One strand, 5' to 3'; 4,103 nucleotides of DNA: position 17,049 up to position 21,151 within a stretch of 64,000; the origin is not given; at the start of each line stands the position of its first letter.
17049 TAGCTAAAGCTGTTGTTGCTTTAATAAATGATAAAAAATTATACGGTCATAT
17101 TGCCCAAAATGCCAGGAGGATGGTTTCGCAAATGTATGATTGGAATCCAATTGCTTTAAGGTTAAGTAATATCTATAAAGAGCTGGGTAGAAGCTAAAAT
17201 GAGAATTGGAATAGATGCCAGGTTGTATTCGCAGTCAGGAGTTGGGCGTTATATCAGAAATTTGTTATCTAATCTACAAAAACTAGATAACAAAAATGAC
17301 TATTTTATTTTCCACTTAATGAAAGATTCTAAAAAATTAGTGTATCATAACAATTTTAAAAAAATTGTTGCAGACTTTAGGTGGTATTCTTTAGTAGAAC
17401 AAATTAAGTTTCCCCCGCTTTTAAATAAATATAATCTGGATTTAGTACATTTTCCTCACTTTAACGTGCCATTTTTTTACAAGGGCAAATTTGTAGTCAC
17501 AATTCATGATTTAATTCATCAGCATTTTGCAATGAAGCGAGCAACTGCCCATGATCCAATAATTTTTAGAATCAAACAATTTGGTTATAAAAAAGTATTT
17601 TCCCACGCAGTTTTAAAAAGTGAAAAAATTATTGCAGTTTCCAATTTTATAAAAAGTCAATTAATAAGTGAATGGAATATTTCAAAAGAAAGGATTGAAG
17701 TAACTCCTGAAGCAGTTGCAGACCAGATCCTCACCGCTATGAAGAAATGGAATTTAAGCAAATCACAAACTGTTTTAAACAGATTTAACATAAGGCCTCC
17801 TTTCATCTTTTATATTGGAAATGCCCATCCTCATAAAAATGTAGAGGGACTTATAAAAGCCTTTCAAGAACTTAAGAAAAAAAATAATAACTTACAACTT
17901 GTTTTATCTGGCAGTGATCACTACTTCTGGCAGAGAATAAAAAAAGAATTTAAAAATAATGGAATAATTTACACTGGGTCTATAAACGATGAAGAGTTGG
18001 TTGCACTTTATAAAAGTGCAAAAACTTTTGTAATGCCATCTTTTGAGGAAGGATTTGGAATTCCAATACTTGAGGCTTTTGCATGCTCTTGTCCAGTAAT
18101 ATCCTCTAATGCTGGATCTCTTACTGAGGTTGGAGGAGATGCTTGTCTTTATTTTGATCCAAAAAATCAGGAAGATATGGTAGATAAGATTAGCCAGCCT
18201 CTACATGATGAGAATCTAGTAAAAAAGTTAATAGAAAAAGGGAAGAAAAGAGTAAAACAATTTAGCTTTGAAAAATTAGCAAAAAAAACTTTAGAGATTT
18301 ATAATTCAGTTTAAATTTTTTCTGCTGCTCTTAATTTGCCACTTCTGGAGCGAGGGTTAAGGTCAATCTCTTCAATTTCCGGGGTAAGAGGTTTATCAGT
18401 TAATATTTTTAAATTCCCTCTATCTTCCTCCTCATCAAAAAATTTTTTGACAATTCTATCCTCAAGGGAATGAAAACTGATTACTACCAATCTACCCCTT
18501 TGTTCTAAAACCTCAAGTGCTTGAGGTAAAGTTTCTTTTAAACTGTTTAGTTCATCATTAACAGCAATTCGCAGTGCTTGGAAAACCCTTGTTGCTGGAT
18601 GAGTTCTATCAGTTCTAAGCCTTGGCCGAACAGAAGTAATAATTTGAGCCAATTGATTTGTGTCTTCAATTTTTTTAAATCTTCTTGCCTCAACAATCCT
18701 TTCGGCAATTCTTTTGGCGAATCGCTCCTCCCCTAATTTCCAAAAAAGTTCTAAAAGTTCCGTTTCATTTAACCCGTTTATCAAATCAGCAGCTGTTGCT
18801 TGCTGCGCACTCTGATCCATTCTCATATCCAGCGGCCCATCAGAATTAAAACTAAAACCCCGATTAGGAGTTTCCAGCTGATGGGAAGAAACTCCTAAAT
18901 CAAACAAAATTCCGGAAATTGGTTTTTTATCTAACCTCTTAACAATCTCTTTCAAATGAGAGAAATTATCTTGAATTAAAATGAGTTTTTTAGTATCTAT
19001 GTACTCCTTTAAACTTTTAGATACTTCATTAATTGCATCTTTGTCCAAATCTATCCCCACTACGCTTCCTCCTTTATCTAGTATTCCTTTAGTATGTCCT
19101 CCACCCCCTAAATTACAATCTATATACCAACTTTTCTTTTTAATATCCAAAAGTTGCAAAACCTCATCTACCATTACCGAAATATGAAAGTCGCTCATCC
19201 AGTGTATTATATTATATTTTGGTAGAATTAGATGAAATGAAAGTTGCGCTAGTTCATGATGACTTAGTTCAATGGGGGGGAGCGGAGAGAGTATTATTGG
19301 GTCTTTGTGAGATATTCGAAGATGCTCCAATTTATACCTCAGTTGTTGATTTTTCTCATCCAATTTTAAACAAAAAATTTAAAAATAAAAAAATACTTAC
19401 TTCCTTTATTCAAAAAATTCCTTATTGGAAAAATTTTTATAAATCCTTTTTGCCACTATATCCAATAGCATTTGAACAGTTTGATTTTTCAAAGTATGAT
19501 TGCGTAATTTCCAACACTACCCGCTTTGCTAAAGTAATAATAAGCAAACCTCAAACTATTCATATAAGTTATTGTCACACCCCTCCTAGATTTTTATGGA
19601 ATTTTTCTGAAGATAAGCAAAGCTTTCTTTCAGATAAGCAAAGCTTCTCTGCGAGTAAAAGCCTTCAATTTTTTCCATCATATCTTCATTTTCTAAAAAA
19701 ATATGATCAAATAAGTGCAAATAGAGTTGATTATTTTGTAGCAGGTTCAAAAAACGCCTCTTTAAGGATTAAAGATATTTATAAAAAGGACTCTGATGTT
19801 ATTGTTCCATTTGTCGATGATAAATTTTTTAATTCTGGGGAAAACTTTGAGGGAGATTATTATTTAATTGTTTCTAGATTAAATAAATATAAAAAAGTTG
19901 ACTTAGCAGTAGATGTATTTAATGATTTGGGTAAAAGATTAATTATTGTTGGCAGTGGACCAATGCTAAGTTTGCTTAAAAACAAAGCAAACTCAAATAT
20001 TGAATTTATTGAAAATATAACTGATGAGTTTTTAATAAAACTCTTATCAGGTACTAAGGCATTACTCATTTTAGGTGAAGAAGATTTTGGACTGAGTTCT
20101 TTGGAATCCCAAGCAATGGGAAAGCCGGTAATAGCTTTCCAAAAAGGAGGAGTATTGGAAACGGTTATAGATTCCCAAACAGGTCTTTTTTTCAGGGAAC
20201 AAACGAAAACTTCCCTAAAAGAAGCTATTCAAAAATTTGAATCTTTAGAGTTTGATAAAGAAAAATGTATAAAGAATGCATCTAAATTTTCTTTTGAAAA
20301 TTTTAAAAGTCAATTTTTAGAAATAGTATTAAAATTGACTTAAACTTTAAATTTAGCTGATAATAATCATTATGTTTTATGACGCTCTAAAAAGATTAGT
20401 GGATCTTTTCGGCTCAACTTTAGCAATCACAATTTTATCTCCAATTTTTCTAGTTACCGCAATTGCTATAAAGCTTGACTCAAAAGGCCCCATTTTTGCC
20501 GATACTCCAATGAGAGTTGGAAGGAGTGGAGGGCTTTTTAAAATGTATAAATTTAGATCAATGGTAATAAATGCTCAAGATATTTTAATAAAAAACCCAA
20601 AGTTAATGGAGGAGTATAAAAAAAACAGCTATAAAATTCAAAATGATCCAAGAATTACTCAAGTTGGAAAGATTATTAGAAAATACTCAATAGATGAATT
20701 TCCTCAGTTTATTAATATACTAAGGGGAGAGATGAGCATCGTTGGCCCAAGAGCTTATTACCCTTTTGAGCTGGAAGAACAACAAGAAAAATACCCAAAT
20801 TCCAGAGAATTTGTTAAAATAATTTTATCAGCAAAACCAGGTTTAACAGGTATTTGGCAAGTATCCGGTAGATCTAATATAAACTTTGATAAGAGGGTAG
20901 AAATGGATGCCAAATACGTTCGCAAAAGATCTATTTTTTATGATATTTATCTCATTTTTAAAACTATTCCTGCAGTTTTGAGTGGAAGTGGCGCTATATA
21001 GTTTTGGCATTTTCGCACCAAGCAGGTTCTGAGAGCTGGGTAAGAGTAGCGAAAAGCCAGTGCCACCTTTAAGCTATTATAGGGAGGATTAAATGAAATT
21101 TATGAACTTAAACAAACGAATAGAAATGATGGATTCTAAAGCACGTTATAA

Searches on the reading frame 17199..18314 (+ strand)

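Call 90: search_protein_families(library=pfam, proteins=[window:17199-18314:+], max_evalue=0.0001)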
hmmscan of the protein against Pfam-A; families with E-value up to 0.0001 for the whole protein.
window:17199-18314:+ (371 aa): 5 families
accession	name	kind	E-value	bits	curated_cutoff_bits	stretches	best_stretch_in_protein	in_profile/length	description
PF00534.26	Glycos_transf_1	-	2.1e-38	132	26.4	1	198-351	13-172/172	Glycosyl transferases group 1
PF13692.12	Glyco_trans_1_4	-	3.3e-27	95.9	27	1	201-337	2-142/142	Glycosyl transferases group 1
PF13439.12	Glyco_transf_4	-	1.9e-12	48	28.5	1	13-173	2-166/170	Glycosyltransferase Family 4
PF13524.12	Glyco_trans_1_2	-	3.1e-09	37.3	25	1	222-354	6-132/144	Glycosyl transferase-like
PF20706.3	GT4-conflict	-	3.5e-07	30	26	1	198-328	195-333/385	Family 4 Glycosyltransferase in conflict systems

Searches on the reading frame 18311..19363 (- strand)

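Call 90: search_protein_families(library=pfam, proteins=[window:18311-19363:-], max_evalue=0.0001)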
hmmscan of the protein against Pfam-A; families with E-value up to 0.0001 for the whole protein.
window:18311-19363:- (350 aa): 2 families
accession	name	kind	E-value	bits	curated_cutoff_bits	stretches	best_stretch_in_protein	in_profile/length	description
PF01795.25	Methyltransf_5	-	1.1e-102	344.1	27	1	59-350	3-309/309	MraW methylase family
PF06962.18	rRNA_methylase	-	4.6e-05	23.8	22.7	0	101-157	1-53/137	Putative rRNA methylase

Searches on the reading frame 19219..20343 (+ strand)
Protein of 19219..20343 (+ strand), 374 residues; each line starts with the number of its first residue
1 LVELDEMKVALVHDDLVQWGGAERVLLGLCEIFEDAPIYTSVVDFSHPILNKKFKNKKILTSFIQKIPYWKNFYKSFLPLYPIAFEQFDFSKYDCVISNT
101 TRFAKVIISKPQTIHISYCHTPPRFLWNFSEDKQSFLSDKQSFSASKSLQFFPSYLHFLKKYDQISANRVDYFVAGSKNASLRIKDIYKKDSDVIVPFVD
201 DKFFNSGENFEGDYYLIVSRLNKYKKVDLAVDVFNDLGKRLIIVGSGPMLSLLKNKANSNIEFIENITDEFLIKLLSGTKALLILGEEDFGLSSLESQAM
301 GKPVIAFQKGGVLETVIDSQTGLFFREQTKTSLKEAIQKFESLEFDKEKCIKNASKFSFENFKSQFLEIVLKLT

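Call 90: search_protein_families(library=pfam, proteins=[window:19219-20343:+], max_evalue=0.0001)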
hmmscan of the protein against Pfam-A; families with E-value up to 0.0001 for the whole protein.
window:19219-20343:+ (374 aa): 2 families
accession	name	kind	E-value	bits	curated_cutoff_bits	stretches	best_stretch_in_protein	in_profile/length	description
PF00534.26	Glycos_transf_1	-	8.3e-23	81.2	26.4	1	201-356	4-171/172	Glycosyl transferases group 1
PF13692.12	Glyco_trans_1_4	-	3.1e-15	57.1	27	1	215-339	4-138/142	Glycosyl transferases group 1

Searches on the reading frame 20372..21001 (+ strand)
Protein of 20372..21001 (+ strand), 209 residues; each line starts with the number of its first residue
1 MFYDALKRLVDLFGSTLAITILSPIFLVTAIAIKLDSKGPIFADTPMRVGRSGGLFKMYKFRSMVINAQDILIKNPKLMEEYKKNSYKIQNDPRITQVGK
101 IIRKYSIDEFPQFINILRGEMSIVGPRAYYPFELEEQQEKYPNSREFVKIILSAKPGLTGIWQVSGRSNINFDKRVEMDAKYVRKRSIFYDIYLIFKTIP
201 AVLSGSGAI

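Call 90: search_protein_families(library=pfam, proteins=[window:20372-21001:+], max_evalue=0.0001)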
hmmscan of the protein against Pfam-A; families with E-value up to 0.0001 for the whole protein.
window:20372-21001:+ (209 aa): 1 family
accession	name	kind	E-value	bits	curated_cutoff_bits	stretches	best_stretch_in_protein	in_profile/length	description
PF02397.22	Bac_transf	-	5.9e-60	202.3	27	1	7-203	1-178/179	Bacterial sugar transferase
